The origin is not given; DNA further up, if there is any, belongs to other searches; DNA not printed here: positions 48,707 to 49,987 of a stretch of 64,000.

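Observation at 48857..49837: Noc-type protein without the N-terminal membrane helix, with a relocated FGLG motif and no soj/spo0J neighbours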

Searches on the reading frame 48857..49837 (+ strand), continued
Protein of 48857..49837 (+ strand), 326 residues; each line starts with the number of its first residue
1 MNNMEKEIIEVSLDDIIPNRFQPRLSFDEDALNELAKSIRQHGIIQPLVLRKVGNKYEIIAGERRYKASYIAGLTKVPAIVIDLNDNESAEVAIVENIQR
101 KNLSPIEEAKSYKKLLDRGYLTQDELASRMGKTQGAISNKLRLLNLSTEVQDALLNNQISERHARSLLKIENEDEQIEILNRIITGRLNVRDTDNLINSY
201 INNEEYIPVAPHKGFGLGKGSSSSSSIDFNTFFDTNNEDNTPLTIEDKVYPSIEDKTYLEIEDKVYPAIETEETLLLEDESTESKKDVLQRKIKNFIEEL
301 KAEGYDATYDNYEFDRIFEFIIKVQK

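Call 18: find_related_loci(query=A1, collection=genome_contigs, flank=10000)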
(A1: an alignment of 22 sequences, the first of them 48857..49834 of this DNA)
Query A1 (326 aa) in genome_contigs; peptide patterns used: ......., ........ (x = any residue, [..] = any of these).
599 stretches matched a pattern (row limit reached: there are more); 423 encode a relative of the query (tblastn E <= 1e-3); the best 80 are kept; 80 distinct loci.
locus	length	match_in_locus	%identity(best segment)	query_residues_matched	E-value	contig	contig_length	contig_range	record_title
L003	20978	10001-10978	73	2-326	3e-152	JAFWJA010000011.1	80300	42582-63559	MAG: Bacilli bacterium isolate RGIG5784 Sheep_Ileum-5__c1027, whole genome shotgun sequence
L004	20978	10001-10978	73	2-326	4e-151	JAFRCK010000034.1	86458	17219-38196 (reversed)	MAG: Bacilli bacterium isolate RGIG2368 Goat_Ileum-3__c209582, whole genome shotgun sequence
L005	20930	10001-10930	74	1-326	9e-150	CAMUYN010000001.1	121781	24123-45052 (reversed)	MAG TPA_asm: uncultured Firmicutes bacterium isolate SRR8387721_bin.11_metaWRAP_v1.3_MAG genome assembly, contig: ERZ142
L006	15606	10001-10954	75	1-326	2e-143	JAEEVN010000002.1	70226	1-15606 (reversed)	MAG: Bacillales bacterium isolate Tb.RUG.455 NODE_1149_length_70226_cov_2.268934, whole genome shotgun sequence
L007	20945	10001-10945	62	1-326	1e-117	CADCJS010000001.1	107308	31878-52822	MAG: uncultured Erysipelotrichaceae bacterium isolate RUG14709 genome assembly, contig: RUG14709_asm_1, whole genome sho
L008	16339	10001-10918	59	5-326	2e-114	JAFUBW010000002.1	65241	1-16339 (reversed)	MAG: Bacilli bacterium isolate RGIG4353 Roe_deer_Jejunum-2__c26, whole genome shotgun sequence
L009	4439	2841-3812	60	1-324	2e-114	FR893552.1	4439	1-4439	Clostridium sp. CAG:433 genomic scaffold, scf45, whole genome shotgun sequence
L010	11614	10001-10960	60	1-324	2e-112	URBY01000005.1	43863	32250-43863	uncultured Tenericutes bacterium isolate UMGS855 genome assembly, contig: NODE_633_length_43863_cov_6.142645, whole geno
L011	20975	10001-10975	58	1-326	6e-109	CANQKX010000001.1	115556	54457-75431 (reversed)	MAG: uncultured Bacilli bacterium isolate Lapin-016__bin29 genome assembly, contig: Lapin-016__NODE_123_length_115556_co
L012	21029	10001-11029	56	1-326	6e-108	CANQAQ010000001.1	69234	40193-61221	MAG: uncultured Bacilli bacterium isolate Lapin-002__bin21 genome assembly, contig: Lapin-002__NODE_486_length_69234_cov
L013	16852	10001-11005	56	1-324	7e-108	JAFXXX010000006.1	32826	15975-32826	MAG: Bacilli bacterium isolate RGIG6846 Sheep_Rumen-4__c291037, whole genome shotgun sequence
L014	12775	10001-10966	57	1-320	2e-107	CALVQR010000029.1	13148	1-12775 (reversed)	MAG: uncultured Bacilli bacterium isolate BRZ_AQ__bin80 genome assembly, contig: BRZ_AQ__NODE_5431_length_13148_cov_4.74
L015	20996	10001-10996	56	1-324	2e-107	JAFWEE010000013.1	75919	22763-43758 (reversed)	MAG: Bacilli bacterium isolate RGIG5658 Sheep_Duodenum-4__c239640, whole genome shotgun sequence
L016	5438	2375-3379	55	1-324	1e-106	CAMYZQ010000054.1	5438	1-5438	MAG TPA_asm: uncultured Firmicutes bacterium isolate SRR10912535_bin.80_metaWRAP_v1.3_MAG genome assembly, contig: ERZ14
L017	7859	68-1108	48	4-326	7e-91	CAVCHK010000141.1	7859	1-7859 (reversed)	Paludibacteraceae bacterium isolate G02611-L1_cleanbin_000020 genome assembly, contig: Spades_G02611-L1_contig_2593, who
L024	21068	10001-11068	47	4-326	6e-87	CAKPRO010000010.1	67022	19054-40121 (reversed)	MAG: uncultured Bacilli bacterium isolate REFINED_METABAT215_TOP10_CONTIGS_1500_ASSEMBLY_K77_MERGED__Hadza_MoBio_hadza-E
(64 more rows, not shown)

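Call 29: search_protein_families(library=ncbifam, proteins=[L024:9995-11068:+], max_evalue=1)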
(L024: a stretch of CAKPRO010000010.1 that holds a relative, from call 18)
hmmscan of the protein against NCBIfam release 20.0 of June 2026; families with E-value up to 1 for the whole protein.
L024:9995-11068:+ (358 aa): 12 families
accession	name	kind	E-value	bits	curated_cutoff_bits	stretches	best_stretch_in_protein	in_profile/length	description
TIGR04285.1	nucleoid_noc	exception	6.5e-87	291.1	315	2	6-235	1-227/255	nucleoid occlusion protein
TIGR00180.1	parB_part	domain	3.1e-55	186.8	58.45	1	4-183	2-186/186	ParB/RepB/Spo0J family partition protein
TIGR03734.1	PRTRC_parB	hypoth_equivalog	6.5e-40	137.2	278.6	1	21-199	7-189/555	PRTRC system ParB family protein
TIGR03454.1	partition_RepB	equivalog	5.5e-15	55.6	201.5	1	6-150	63-205/325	plasmid partitioning protein RepB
NF010406.0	PRK13832.1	subfamily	1.3e-12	47.1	640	1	28-164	26-165/578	plasmid partitioning protein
NF010440.0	PRK13866.1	equivalog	6.6e-07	28.8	522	1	7-118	65-179/336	plasmid partitioning protein RepB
NF010252.0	PRK13698.1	equivalog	4.5e-05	22.5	274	1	27-232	85-290/323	ParB/RepB/Spo0J family plasmid partition protein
NF007271.0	PRK09726.1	equivalog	0.0035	17.3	79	1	108-138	14-44/88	type II toxin-antitoxin system antitoxin HipB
NF003257.0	PRK04217.1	equivalog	0.051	13.7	115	1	106-138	46-77/110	hypothetical protein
TIGR04381.1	HTH_TypR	domain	0.056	13.5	30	1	124-142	26-44/49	TyrR/PhhR family helix-turn-helix DNA-binding protein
NF040939.2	trans_reg_lrs14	equivalog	0.072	13.1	90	1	107-144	23-61/103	Lrs14 family HTH-type transcriptional regulator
NF058672.1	4HyButDHCUPNE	equivalog_domain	0.076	12.2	500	0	23-55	9-41/378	4-hydroxybutyrate dehydrogenase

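Call 36: predict_structure(alignment_id=A1)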
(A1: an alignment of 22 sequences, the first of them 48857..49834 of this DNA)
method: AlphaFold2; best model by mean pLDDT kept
length: 326 residues; sequences in the alignment: 22
mean_pLDDT: 70.3   pTM: 0.36
mean pLDDT of the five models: 70.3, 65.6, 65.2, 62.9, 60.0
residues with pLDDT >= 90: 21; 70-90: 182; 50-70: 52; < 50: 71
segments of 3 or more residues with pLDDT < 50: 1-5, 21-25, 212-230, 232-251, 256-259, 265-267, 269-282
pLDDT, mean of each block of 10 residues (from residue 1): 52 72 55 75 74 77 81 79 59 69 83 82 82 87 90 89 90 89 88 87 74 41 40 42 41 49 49 36 68 88 84 72 76
secondary structure, 60 per line:
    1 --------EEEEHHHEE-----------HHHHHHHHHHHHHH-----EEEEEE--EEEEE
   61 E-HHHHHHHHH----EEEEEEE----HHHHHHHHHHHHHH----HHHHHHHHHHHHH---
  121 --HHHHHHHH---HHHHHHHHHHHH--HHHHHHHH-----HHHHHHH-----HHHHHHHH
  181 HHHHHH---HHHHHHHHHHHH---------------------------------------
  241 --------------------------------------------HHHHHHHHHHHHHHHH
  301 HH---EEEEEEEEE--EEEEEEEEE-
elements in order: E9-12 H29-42 E48-53 E56-61 H63-71 E76-82 H87-100 H105-117 H123-130 H134-145 H148-155 H161-167 H173-186 H190-201 H285-302 E306-314 E317-325

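Call 37: search_protein_representatives(protein=window:48857-49834:+)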
Query: 326 residues. Proteins with E-value up to 0.001 (for the whole library): 88114; up to 1e-10: 48793; up to 1e-30: 8714. The best 150 are listed.
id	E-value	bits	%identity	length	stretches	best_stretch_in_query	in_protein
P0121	2.9e-133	460.0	71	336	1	1-326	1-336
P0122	1.4e-104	365.8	76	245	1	1-239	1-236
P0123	1.3e-100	352.8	62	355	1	1-326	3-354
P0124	1.6e-83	296.7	64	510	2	2-200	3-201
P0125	2.1e-83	296.3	58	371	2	3-210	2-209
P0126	7.5e-82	291.2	67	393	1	2-232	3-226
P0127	3.4e-81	289.0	70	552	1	2-201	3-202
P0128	1.6e-80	286.8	61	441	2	3-212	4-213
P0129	1.7e-80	286.7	69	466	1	2-203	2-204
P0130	3.4e-80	285.8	56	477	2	7-200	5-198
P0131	5.9e-80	285.0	71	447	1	5-197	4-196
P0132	7.9e-80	284.6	62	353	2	1-203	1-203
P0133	1.8e-79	283.4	66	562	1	5-203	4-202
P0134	2.8e-79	282.8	60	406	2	3-220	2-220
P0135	3.9e-79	282.3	58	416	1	3-288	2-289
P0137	9.7e-79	281.0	50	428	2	4-200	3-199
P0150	1.6e-77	277.0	55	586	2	5-242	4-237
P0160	1.2e-76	274.1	45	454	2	5-244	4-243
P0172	1.2e-75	270.8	46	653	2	5-248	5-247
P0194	1.0e-74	267.8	63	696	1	3-206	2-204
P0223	1.4e-73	264.1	59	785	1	1-207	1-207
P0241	1.1e-72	261.1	47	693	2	5-234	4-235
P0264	2.6e-72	259.9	52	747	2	4-205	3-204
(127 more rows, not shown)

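Call 43: list_cluster_members(proteins=[P0150, P0160, P0172, P0194, P0223, P0241, P0130, P0137, P0124, P0264])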
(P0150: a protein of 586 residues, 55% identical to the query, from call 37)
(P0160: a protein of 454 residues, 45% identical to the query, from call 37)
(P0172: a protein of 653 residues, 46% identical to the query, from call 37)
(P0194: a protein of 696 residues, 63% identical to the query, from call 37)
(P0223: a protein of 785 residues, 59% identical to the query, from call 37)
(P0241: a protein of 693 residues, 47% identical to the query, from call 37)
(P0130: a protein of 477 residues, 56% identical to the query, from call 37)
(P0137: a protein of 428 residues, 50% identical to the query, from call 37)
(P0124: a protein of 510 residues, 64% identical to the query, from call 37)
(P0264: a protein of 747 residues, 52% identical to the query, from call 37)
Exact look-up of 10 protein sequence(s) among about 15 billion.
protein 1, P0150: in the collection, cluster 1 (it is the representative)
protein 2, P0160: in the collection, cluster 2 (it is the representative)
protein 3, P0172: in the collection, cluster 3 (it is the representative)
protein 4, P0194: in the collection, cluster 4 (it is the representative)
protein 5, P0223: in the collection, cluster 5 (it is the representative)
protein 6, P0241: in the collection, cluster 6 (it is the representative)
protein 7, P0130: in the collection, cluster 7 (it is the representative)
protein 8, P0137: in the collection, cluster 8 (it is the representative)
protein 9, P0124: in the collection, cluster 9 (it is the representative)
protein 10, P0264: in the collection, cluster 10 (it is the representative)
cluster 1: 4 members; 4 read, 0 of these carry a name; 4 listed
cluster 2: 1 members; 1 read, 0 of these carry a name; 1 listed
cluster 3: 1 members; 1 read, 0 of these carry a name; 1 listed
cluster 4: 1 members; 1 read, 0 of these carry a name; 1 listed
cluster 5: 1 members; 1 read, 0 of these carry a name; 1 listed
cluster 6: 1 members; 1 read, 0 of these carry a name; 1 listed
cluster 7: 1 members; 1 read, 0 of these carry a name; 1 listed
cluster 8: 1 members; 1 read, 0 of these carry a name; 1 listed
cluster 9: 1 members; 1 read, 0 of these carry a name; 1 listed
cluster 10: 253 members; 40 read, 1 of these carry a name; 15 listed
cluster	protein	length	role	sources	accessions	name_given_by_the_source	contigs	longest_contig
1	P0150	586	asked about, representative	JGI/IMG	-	-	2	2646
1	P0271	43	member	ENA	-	-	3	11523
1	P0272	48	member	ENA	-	-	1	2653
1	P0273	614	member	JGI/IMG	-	-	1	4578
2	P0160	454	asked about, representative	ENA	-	-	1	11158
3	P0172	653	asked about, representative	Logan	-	-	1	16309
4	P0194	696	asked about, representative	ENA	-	-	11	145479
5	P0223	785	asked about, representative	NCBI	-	-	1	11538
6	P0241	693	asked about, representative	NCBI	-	-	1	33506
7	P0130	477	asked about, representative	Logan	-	-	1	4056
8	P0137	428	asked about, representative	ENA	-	-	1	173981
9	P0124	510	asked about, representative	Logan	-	-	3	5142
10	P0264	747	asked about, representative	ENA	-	-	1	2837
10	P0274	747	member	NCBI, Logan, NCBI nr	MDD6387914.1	MAG: ParB/RepB/Spo0J family partition protein [Bacilli bacterium] | ParB/RepB/Spo0J family partition protein [Bacilli bacterium]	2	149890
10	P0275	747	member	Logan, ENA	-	-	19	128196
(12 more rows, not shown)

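Call 69: fold_search(model_id=the predicted structure, library=pdb)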
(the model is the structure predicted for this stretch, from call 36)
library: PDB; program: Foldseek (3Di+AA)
matches with E <= 10: 220; with E <= 0.001: 40
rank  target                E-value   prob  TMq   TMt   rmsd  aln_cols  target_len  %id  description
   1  7nfu_A                3.3e-18  1.00  0.41  0.55   5.5       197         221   50  Crystal structure of C-terminally truncated Geobacillus thermoleovorans nucleoid occlusion protein Noc (released 2021-02-17)
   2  7nfu_B                4.9e-18  1.00  0.42  0.58   5.4       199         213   50  Crystal structure of C-terminally truncated Geobacillus thermoleovorans nucleoid occlusion protein Noc (released 2021-02-17)
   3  7ng0                  1.3e-17  1.00  0.31  0.50  14.8       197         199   51  Crystal structure of N- and C-terminally truncated Geobacillus thermoleovorans nucleoid occlusion protein Noc (released 2021-02-17)
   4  7ol9_A                3.1e-17  1.00  0.31  0.50  13.2       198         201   45  Crystal structure of C-terminally truncated Bacillus subtilis nucleoid occlusion protein (Noc) complexed to the Noc-bi (released 2022-03-09)
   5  7bnk_B                4.3e-17  1.00  0.29  0.48  14.7       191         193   42  Crystal structure of ParB from Myxococcus xanthus bound to CDP and Monothiophosphate (released 2021-09-08)
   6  7bnk_A                5.7e-17  1.00  0.30  0.49  14.7       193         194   42  Crystal structure of ParB from Myxococcus xanthus bound to CDP and Monothiophosphate (released 2021-09-08)
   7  1vz0_F                9.9e-17  1.00  0.44  0.72  12.1       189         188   47  Chromosome segregation protein Spo0J from Thermus thermophilus (released 2004-07-19)
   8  7bnr_A                9.9e-17  1.00  0.30  0.49  14.6       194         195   41  Crystal structure of a ParB Q52A mutant from Myxococcus xanthus bound to CTPyS (released 2021-09-08)
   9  1vz0_A                1.0e-16  1.00  0.44  0.72  12.2       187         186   47  Chromosome segregation protein Spo0J from Thermus thermophilus (released 2004-07-19)
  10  6sdk_B                1.0e-16  1.00  0.29  0.47  14.8       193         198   44  Crystal structure of bacterial ParB dimer bound to CDP (released 2019-10-23)
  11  7ol9_B                1.2e-16  1.00  0.32  0.50  14.2       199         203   46  Crystal structure of C-terminally truncated Bacillus subtilis nucleoid occlusion protein (Noc) complexed to the Noc-bi (released 2022-03-09)
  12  7o0n_A                1.5e-16  1.00  0.30  0.49  14.6       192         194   42  Crystal structure of a ParB E93A mutant from Myxococcus xanthus bound to CDP and monothiophosphate (released 2021-09-15)
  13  7bnr_B                1.5e-16  1.00  0.31  0.50  14.6       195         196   41  Crystal structure of a ParB Q52A mutant from Myxococcus xanthus bound to CTPyS (released 2021-09-08)
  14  6sdk_A                2.2e-16  1.00  0.30  0.49  14.7       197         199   43  Crystal structure of bacterial ParB dimer bound to CDP (released 2019-10-23)
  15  1vz0_E                2.3e-16  1.00  0.45  0.72  12.0       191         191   46  Chromosome segregation protein Spo0J from Thermus thermophilus (released 2004-07-19)
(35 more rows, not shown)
